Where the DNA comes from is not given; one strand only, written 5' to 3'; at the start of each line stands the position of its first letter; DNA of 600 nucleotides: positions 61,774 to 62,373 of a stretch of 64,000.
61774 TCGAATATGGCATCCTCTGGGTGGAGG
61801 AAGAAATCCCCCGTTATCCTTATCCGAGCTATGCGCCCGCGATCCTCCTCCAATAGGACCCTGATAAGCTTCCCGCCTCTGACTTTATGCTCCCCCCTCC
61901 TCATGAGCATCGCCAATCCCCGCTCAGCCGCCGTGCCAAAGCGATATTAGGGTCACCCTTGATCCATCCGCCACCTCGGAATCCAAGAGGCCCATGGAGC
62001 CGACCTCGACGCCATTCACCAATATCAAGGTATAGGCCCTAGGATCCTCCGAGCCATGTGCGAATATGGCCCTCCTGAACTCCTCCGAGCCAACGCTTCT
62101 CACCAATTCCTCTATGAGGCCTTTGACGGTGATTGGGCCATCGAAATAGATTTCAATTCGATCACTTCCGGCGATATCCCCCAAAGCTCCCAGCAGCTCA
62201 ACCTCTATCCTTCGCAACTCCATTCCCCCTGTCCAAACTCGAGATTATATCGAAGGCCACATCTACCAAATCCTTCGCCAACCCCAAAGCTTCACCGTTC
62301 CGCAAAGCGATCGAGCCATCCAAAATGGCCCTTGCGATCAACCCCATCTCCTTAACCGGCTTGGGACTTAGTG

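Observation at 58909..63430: Seven-gene lipoate operon: TatD – hypothetical – MoaD-like – LplB – radical SAM – LplA – radical SAM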

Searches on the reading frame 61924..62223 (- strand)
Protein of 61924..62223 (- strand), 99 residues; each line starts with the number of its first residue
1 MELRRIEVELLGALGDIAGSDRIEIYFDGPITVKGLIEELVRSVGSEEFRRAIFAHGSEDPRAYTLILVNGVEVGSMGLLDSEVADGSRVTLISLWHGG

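Call 3: search_protein_families(library=pfam, proteins=[window:61924-62223:-], max_evalue=0.01)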
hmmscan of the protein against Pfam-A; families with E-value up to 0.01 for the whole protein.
window:61924-62223:- (99 aa): 3 families
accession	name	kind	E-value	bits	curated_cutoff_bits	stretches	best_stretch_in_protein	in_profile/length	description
PF09138.17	Urm1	-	0.00021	22.1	21.8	1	6-99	2-96/96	Urm1 (Ubiquitin related modifier)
PF02597.26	ThiS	-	0.0014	19.6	22.5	1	8-99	1-76/76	ThiS family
PF08817.16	YukD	-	0.0065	17.6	27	1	18-92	8-76/76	WXG100 protein secretion system (Wss), protein YukD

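Call 4: search_protein_families(library=ncbifam, proteins=[window:61924-62223:-], max_evalue=0.01)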
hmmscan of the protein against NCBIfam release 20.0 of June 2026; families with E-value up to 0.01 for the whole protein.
window:61924-62223:- (99 aa): 2 families
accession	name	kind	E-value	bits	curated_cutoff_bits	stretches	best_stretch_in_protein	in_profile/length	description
TIGR01687.1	moaD_arch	subfamily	9e-06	26.1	49.5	1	6-94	1-83/88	MoaD family protein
NF041918.1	SAMP1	equivalog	0.0011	19.5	60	1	7-93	2-85/91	ubiquitin-like small modifier protein 1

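Call 15: find_homologous_proteins(query=window:61924-62223:-, max_evalue=0.001)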
Query window:61924-62223:- (99 aa): 5 proteins with E <= 0.001 among 14 candidates.
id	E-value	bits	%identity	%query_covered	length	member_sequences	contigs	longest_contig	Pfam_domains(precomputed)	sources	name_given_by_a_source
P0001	7.7e-56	204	100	100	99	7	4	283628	-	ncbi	ncbi:MAG: MoaD/ThiS family protein [Candidatus Bathyarchaeia archaeon]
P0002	2.4e-46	174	89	98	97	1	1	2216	PF09138.18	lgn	-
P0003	2.2e-44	167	85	98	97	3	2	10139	-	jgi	jgi:molybdopterin converting factor small subunit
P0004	1.3e-43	165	86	98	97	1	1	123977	PF09138.18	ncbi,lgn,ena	-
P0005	9.0e-37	143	73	98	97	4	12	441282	PF02597.27,PF09138.18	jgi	jgi:molybdopterin converting factor small subunit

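Call 16: find_encoding_contigs(protein=P0005, flank=6000, max_places=4)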
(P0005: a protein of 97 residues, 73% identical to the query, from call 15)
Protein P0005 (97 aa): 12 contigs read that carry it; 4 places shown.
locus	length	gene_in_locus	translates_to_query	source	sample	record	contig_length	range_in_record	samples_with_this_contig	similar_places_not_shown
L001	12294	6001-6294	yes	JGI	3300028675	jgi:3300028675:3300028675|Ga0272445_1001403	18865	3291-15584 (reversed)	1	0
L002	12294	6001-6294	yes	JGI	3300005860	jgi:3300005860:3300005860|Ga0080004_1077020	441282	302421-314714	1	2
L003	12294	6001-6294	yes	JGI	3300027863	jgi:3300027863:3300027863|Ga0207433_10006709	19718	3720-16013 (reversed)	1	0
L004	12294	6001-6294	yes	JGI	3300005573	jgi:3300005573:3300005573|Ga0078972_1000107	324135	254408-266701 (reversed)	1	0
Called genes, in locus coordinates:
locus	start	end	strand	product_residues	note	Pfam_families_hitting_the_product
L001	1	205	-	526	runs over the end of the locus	PF01702:TGT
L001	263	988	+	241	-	PF09754:PAC2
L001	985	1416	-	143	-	PF01423:LSM (weak), PF14438:SM-ATX (weak), PF14894:Lsm_C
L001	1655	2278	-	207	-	PF13671:AAA_33 (faint), PF13238:AAA_18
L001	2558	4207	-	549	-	PF00118:Cpn60_TCP1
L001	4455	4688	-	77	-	PF00125:Histone, PF15511:CENP-T_C (weak), PF00808:CBFD_NFYB_HMF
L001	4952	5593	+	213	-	PF01026:TatD_DNase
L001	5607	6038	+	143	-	-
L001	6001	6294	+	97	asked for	PF09138:Urm1 (weak), PF02597:ThiS (weak)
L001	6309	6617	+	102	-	PF10437:Lip_prot_lig_C (weak)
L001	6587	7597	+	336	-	PF04055:Radical_SAM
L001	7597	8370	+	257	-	PF21948:LplA-B_cat, PF03099:BPL_LplA_LipB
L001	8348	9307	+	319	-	PF04055:Radical_SAM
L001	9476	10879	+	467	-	PF00890:FAD_binding_2 (faint), PF01134:GIDA (weak), PF01266:DAO (faint), PF07992:Pyr_redox_2, PF12831:FAD_oxidored, PF13738:Pyr_redox_3, PF00070:Pyr_redox, PF02852:Pyr_redox_dim, +2 more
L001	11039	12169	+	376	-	PF00083:Sugar_tr (faint), PF07690:MFS_1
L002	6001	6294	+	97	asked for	PF09138:Urm1 (weak), PF02597:ThiS (weak)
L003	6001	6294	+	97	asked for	PF09138:Urm1 (weak), PF02597:ThiS (weak)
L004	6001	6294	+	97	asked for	PF09138:Urm1 (weak), PF02597:ThiS (weak)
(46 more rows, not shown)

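Call 17: find_encoding_contigs(protein=P0004, flank=6000, max_places=3)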
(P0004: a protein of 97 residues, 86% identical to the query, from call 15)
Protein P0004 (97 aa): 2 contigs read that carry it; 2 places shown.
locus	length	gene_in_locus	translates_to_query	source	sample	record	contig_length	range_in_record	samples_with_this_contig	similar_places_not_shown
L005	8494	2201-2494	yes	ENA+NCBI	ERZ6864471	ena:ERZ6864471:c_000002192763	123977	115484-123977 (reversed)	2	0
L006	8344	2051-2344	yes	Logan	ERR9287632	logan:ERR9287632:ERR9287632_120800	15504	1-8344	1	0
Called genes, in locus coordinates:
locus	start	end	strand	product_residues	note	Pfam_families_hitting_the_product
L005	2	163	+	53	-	?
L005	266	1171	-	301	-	PF01555:N6_N4_Mtase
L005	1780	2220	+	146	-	-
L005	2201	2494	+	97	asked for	PF09138:Urm1 (faint)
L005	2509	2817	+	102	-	-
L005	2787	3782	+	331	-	PF04055:Radical_SAM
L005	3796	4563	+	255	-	PF21948:LplA-B_cat, PF03099:BPL_LplA_LipB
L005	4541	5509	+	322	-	PF04055:Radical_SAM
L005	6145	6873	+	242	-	-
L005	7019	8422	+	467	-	PF00890:FAD_binding_2 (weak), PF01134:GIDA (weak), PF01266:DAO (faint), PF07992:Pyr_redox_2, PF12831:FAD_oxidored, PF13738:Pyr_redox_3, PF00070:Pyr_redox, PF02852:Pyr_redox_dim, +2 more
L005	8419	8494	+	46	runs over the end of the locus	-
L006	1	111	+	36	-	?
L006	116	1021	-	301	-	PF01555:N6_N4_Mtase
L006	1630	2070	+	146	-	-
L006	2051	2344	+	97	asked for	PF09138:Urm1 (faint)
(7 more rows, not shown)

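Call 41: search_solved_structures(query=A2, max_evalue=10, show_alignments=2)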
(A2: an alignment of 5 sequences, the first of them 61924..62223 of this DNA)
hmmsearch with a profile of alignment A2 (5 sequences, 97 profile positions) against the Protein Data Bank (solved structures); distinct sequences matched with E-value up to 10: 10.
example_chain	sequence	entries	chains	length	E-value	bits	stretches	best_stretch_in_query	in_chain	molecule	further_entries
2pko_A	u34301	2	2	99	2.1e-06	31.1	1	3-97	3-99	Ubiquitin-related modifier 1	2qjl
2ax5_A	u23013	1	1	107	2.8e-06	30.7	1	3-97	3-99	Hypothetical 11.0 kDa protein in FAA3-MAS3 intergenic region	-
1vjk_A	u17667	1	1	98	0.0014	22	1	3-88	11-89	molybdopterin converting factor, subunit 1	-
2g1e_A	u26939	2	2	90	0.0019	21.7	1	26-91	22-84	hypothetical protein Ta0895 | Putative uncharacterized protein Ta0895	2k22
4hro_A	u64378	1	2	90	0.095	16.2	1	4-41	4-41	Small archaeal modifier protein 1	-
3po0_A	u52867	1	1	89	0.11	16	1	5-41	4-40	Small archaeal modifier protein 1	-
2l83_A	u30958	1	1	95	0.17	15.4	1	6-41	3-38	Small archaeal modifier protein 1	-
2k9x_A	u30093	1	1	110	0.21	15.1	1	54-97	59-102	Uncharacterized protein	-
8oxe_A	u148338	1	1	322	0.76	13.3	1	8-63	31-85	Inositol-tetrakisphosphate 1-kinase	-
3mkq_B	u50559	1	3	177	1.5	12.3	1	44-90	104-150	Coatomer subunit alpha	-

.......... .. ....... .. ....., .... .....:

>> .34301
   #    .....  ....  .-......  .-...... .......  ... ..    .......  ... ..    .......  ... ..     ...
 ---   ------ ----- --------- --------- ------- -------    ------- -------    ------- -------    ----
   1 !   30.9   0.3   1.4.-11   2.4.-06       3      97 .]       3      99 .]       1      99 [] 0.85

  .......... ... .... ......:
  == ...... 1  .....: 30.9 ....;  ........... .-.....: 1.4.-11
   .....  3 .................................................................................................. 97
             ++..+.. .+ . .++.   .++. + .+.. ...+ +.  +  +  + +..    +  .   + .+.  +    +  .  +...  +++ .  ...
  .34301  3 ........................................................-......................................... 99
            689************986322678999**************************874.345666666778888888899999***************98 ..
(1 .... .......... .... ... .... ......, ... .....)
